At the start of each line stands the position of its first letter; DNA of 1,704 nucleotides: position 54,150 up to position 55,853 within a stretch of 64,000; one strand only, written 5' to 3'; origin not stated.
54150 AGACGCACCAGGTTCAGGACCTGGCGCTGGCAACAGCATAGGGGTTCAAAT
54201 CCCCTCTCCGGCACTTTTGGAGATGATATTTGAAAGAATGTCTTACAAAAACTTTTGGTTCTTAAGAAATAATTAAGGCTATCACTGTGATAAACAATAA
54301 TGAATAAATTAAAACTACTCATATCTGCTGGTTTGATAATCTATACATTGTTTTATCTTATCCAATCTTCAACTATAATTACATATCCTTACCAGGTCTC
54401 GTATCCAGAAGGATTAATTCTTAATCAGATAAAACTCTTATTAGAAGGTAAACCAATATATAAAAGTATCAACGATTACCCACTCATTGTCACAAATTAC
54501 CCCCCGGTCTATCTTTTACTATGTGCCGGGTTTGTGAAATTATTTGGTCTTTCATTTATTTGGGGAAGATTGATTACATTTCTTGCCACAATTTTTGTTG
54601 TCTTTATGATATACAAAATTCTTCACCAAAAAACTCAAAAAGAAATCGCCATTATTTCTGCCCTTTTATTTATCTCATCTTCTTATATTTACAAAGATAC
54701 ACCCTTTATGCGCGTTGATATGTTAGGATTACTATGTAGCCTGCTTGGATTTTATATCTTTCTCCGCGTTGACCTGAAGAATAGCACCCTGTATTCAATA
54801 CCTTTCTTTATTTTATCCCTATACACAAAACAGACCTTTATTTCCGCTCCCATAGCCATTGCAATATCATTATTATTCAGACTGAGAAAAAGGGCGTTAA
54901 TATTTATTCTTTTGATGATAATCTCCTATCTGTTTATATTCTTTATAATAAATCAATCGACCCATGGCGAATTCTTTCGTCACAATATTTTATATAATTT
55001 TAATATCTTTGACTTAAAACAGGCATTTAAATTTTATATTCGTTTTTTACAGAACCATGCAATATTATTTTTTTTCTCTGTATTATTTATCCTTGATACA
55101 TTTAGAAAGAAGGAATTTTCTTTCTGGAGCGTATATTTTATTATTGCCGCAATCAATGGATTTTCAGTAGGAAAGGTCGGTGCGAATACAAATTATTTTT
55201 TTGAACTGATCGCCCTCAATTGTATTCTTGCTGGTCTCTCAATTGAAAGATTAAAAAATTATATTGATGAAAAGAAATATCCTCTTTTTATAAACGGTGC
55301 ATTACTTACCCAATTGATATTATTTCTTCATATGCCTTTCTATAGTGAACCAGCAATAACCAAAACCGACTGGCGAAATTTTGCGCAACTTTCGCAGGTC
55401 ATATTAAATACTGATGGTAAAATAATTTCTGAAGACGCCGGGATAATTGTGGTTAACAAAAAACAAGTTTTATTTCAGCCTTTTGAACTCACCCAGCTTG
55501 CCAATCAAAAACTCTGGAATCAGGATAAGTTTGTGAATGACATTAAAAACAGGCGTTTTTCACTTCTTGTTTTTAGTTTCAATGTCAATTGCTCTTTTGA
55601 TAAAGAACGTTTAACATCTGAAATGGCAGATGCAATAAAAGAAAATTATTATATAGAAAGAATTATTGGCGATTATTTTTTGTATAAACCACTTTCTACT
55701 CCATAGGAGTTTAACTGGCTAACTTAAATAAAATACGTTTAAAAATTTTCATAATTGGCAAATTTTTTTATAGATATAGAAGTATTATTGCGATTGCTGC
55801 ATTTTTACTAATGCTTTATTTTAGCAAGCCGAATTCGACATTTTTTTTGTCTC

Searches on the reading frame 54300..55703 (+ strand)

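Call 10: search_protein_families(library=pfam, proteins=[window:54300-55703:+], max_evalue=0.001)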
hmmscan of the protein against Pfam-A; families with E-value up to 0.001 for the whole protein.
window:54300-55703:+ (468 aa): 1 family
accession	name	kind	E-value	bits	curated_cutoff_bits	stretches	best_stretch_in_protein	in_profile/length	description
PF13231.12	PMT_2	-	3.1e-10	40.9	26.1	1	68-212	3-152/160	Dolichyl-phosphate-mannose-protein mannosyltransferase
